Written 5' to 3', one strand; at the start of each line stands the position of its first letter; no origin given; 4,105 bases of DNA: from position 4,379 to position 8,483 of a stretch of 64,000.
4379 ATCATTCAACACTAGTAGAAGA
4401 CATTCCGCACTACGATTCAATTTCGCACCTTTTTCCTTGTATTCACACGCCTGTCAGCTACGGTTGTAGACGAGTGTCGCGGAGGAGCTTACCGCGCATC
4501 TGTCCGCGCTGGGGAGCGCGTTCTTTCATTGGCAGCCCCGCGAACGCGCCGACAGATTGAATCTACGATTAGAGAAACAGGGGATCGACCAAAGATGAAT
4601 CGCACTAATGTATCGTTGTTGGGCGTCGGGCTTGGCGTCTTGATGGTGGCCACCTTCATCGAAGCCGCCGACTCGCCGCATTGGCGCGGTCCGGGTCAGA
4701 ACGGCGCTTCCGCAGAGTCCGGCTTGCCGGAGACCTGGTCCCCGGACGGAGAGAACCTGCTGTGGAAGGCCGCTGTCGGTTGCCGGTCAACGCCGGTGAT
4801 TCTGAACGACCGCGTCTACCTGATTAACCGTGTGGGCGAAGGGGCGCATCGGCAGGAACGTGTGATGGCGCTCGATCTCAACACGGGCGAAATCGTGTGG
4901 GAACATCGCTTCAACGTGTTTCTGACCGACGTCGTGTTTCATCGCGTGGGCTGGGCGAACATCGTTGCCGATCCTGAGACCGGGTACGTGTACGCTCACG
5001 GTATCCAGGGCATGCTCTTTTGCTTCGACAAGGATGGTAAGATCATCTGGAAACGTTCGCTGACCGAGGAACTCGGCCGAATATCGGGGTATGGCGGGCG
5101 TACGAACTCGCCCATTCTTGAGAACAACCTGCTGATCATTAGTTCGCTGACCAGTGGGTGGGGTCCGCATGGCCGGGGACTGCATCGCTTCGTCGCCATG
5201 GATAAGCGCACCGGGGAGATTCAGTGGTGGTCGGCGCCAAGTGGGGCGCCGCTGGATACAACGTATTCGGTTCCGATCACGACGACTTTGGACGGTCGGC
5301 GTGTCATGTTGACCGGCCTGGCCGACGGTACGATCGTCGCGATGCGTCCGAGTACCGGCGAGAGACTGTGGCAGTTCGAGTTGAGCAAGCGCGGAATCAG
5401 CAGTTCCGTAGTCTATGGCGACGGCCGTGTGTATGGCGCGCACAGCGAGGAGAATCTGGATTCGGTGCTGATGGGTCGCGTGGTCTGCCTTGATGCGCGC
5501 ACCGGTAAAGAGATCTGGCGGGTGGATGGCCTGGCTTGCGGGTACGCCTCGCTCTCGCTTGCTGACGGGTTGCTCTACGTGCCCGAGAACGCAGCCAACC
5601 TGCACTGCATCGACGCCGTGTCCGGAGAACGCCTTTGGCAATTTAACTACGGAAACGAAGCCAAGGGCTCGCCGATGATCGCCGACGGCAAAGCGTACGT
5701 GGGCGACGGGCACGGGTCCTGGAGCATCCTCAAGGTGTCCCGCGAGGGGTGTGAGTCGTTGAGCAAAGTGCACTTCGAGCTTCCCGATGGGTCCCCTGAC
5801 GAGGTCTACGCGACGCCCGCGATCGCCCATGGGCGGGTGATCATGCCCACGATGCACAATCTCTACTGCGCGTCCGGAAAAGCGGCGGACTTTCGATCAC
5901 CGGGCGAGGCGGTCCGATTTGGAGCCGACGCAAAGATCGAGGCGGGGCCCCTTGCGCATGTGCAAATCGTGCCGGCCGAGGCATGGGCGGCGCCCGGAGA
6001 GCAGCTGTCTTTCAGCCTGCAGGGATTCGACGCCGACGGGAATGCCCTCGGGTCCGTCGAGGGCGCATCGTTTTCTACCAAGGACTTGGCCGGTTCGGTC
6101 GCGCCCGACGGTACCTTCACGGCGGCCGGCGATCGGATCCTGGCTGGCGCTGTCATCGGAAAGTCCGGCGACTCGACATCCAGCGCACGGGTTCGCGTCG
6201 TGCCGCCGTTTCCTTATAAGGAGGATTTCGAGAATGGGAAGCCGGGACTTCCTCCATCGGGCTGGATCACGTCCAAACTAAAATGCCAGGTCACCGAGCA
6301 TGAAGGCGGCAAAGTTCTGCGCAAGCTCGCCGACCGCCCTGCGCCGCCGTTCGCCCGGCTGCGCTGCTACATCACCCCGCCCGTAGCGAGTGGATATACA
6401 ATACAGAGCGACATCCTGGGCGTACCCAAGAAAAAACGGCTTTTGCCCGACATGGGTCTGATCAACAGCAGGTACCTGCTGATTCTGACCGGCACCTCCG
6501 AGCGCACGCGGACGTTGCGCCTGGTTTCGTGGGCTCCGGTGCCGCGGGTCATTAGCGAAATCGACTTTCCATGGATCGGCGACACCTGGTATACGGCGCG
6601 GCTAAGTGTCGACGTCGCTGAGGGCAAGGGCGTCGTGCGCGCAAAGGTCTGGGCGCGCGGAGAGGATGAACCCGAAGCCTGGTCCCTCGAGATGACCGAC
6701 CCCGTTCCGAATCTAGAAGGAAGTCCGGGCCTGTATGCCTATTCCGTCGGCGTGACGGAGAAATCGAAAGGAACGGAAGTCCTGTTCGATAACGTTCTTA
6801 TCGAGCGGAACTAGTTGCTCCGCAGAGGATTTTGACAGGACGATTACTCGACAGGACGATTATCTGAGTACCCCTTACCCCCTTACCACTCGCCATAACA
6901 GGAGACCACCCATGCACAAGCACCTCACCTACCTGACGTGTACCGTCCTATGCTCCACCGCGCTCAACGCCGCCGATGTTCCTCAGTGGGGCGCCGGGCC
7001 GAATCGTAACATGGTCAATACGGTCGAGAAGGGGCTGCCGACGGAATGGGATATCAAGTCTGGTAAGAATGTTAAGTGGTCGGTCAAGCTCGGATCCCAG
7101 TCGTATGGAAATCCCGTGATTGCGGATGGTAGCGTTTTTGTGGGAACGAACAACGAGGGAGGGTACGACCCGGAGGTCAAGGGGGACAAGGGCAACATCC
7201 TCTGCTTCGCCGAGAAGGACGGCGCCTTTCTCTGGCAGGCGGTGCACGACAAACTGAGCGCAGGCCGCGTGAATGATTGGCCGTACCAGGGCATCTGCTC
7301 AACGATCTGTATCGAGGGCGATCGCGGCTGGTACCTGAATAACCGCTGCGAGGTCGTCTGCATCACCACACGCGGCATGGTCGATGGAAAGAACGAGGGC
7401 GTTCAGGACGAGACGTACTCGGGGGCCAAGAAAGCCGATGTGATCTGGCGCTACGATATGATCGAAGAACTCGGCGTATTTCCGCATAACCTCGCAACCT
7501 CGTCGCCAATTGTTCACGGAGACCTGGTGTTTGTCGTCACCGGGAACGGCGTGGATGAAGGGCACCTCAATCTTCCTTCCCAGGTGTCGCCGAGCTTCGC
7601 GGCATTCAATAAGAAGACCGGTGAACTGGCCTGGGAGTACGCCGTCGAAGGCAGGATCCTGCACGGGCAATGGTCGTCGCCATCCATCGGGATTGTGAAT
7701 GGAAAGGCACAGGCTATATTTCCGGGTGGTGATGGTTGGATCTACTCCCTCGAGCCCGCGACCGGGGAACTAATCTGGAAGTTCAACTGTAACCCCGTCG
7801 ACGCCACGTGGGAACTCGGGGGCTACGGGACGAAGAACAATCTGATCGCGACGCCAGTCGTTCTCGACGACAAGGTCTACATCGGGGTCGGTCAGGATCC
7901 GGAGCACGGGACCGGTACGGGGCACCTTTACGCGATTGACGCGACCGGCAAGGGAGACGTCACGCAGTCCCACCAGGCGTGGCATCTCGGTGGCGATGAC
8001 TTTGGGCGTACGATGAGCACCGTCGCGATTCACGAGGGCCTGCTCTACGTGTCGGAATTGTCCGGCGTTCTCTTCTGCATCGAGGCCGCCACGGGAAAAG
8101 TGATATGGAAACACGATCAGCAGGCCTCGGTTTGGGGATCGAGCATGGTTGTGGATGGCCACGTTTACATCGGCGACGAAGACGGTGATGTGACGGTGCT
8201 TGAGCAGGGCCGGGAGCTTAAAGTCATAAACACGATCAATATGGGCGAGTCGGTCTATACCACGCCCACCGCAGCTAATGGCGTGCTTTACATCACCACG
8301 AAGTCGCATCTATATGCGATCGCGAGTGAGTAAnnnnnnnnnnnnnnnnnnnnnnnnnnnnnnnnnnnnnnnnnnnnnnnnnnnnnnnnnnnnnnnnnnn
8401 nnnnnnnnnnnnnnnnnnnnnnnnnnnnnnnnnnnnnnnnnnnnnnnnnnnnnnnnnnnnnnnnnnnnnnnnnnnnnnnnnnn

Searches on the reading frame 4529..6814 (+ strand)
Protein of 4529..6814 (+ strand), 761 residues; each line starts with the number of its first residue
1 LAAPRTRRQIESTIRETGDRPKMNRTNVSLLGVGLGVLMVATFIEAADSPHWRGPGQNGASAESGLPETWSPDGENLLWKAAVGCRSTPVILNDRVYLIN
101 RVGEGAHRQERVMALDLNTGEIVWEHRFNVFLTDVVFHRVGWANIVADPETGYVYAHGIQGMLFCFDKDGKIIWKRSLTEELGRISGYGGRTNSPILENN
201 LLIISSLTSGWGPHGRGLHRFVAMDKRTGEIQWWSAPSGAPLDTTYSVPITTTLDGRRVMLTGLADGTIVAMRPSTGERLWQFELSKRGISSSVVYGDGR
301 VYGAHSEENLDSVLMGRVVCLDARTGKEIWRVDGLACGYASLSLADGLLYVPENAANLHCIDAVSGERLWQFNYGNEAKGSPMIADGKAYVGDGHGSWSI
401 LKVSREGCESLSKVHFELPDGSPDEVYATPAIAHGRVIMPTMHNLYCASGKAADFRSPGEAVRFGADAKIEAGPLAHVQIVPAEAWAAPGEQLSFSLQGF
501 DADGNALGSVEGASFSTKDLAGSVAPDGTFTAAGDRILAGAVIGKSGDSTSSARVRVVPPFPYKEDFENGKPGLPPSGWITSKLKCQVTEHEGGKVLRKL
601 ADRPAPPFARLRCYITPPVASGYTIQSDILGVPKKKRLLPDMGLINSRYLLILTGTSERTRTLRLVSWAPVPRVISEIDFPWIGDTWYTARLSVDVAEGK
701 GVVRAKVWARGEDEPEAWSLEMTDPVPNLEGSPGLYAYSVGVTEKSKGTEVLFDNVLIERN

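Call 17: search_protein_families(library=pfam, proteins=[window:4529-6814:+], max_evalue=1)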
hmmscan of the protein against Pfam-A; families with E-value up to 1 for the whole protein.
window:4529-6814:+ (761 aa): 8 families
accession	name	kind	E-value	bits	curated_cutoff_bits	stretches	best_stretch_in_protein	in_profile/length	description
PF13360.13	PQQ_2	-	1.2e-32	113.9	27.6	3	109-301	2-172/233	Outer membrane protein assembly factor BamB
PF13570.13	Beta-prop_ACSF4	-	4.2e-15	56.4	133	2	223-434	75-265/329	Beta-alanine-activating enzyme, beta-propeller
PF01011.28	PQQ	-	1.1e-11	44.6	26.7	3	82-155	159-244/595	Glucose/ethanol/alcohol dehydrogenase, beta-propeller domain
PF25292.1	Beta-prop_CGLA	-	6.4e-06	26.3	26.8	1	112-175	11-68/316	Lambda-carrageenase beta-propeller domain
PF23727.1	Beta-prop_FAM234A_B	-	0.009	15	26.4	0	108-129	311-332/467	FAM234A/B beta-propeller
PF15399.11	DUF4620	-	0.04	14.7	27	1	426-484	49-106/113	Domain of unknown function (DUF4620)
PF20020.4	DUF6431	-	0.22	11.8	26.6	1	395-432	22-60/82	Domain of unknown function (DUF6431)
PF13056.11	DUF3918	-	0.23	11.6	21.3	1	23-39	1-17/43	Protein of unknown function (DUF3918)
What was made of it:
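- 4595..6814 (+): PQQ1: secreted beta-propeller protein (739 aa) with a signal-peptide-like N-terminus and a C-terminal extra domain. Pfam PQQ_2 113.9 bits (call 17).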

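Call 57: search_solved_structures(query=window:4529-6814:+, max_evalue=0.01)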
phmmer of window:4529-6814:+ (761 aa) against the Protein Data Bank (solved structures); distinct sequences matched with E-value up to 0.01: 35.
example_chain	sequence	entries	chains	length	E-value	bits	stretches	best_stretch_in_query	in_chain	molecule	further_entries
6tjd_A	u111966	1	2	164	2.7e-10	42.3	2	326-397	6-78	Cake4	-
1flg_A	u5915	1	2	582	9e-09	37.2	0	111-191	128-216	PROTEIN (QUINOPROTEIN ETHANOL DEHYDROGENASE)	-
4hdj_A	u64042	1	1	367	4.2e-08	35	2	221-399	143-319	Outer membrane protein assembly factor BamB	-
9pxg_B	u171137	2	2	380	4.6e-08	34.9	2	221-399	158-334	Outer membrane protein assembly factor BamB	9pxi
8orr_AAA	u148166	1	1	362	5.5e-08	34.6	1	315-438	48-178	Outer membrane protein assembly factor BamB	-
7eq5_A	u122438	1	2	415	7.1e-08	34.3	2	144-405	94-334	Membrane associated protein kinase with beta-propeller domain, pyrrolo-quinoline quinone b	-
7evf_AA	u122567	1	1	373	2.4e-07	32.5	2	144-402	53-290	PQQ_3 domain-containing protein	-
6zcv_A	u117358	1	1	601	3.5e-07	32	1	308-394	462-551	Quinoprotein ethanol dehydrogenase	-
6tjc_A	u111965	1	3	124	4.1e-07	31.8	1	277-397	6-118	Cake3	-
7o6z_A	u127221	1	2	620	2.4e-06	29.2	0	314-403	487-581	Methanol dehydrogenase (Cytochrome c) subunit 1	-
2yh3_A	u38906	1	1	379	2.9e-06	28.9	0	315-403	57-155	LIPOPROTEIN YFGL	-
3q54_A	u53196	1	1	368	3.2e-06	28.8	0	315-403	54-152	Outer membrane assembly lipoprotein YfgL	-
7nri_B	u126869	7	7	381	3.3e-06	28.8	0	315-403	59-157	Outer membrane protein assembly factor BamB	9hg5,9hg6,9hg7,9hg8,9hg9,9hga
1kv9_A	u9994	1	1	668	3.4e-06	28.7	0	281-399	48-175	TYPE II QUINOHEMOPROTEIN ALCOHOL DEHYDROGENASE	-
5ljo_B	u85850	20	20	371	3.4e-06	28.7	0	315-403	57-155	Outer membrane protein assembly factor BamB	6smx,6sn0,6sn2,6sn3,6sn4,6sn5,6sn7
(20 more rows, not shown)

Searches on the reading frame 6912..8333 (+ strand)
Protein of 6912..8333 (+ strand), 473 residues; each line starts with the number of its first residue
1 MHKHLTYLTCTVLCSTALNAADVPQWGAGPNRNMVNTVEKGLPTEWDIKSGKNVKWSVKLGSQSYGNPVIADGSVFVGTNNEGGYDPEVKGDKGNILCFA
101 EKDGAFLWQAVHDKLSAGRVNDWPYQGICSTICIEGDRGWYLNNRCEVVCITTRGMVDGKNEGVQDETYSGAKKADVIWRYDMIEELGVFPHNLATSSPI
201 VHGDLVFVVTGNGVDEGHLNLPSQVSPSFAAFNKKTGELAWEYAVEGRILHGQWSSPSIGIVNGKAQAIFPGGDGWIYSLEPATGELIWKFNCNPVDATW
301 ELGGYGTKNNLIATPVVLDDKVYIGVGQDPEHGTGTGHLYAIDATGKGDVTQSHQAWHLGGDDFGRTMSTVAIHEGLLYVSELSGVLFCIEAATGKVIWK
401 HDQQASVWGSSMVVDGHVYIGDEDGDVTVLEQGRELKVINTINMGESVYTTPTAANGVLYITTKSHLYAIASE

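Call 17: search_protein_families(library=pfam, proteins=[window:6912-8333:+], max_evalue=1)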
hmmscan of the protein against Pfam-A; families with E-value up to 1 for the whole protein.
window:6912-8333:+ (473 aa): 3 families
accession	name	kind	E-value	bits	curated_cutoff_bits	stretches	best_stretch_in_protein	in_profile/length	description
PF13360.13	PQQ_2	-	1.1e-25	91.1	27.6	3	337-432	3-90/233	Outer membrane protein assembly factor BamB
PF13570.13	Beta-prop_ACSF4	-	1.4e-21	77.6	133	1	228-470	30-241/329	Beta-alanine-activating enzyme, beta-propeller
PF01011.28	PQQ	-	4.8e-09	35.9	26.7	2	368-406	50-88/595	Glucose/ethanol/alcohol dehydrogenase, beta-propeller domain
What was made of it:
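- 6912..8333 (+): PQQ2: secreted beta-propeller protein (473 aa). Pfam PQQ_2 91 bits, Beta-prop_ACSF4 77.6 bits (call 17).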

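Call 56: search_solved_structures(query=window:6912-8333:+, max_evalue=0.01)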
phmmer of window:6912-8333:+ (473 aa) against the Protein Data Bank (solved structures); distinct sequences matched with E-value up to 0.01: 26.
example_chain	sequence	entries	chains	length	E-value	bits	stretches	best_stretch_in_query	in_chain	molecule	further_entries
6zcv_A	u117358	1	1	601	1.4e-08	36.9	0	383-424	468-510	Quinoprotein ethanol dehydrogenase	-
6l8a_A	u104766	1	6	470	3.6e-08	35.5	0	273-400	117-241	Tetrathionate hydrolase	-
7cqy_A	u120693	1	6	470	3.6e-08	35.5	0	364-401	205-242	Tetrathionate hydrolase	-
6zcw_A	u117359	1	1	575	4.2e-08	35.3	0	383-425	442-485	Quinoprotein ethanol dehydrogenase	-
4hdj_A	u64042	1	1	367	7.4e-07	31.2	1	368-463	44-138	Outer membrane protein assembly factor BamB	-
9pxg_B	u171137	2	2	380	7.7e-07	31.1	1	368-463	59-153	Outer membrane protein assembly factor BamB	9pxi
1kv9_A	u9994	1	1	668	1.3e-06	30.3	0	350-405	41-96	TYPE II QUINOHEMOPROTEIN ALCOHOL DEHYDROGENASE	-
1yiq_A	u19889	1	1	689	2.7e-05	26.1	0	370-424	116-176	Quinohemoprotein alcohol dehydrogenase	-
2yh3_A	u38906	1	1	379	3.7e-05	25.6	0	371-465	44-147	LIPOPROTEIN YFGL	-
5ayw_B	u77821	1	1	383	4.1e-05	25.5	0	371-465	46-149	Outer membrane protein assembly factor BamB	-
5ljo_B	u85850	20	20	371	4.3e-05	25.4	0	371-465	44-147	Outer membrane protein assembly factor BamB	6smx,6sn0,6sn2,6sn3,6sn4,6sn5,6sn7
8orr_AAA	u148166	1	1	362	4.3e-05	25.4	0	369-461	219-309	Outer membrane protein assembly factor BamB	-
7nri_B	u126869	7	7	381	4.4e-05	25.4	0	371-464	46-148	Outer membrane protein assembly factor BamB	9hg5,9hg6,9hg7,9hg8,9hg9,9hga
28jl_B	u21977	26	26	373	4.4e-05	25.3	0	371-465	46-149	Outer membrane protein assembly factor BamB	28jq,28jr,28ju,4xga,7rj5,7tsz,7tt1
3q7m_A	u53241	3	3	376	4.5e-05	25.3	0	371-465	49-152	Lipoprotein yfgL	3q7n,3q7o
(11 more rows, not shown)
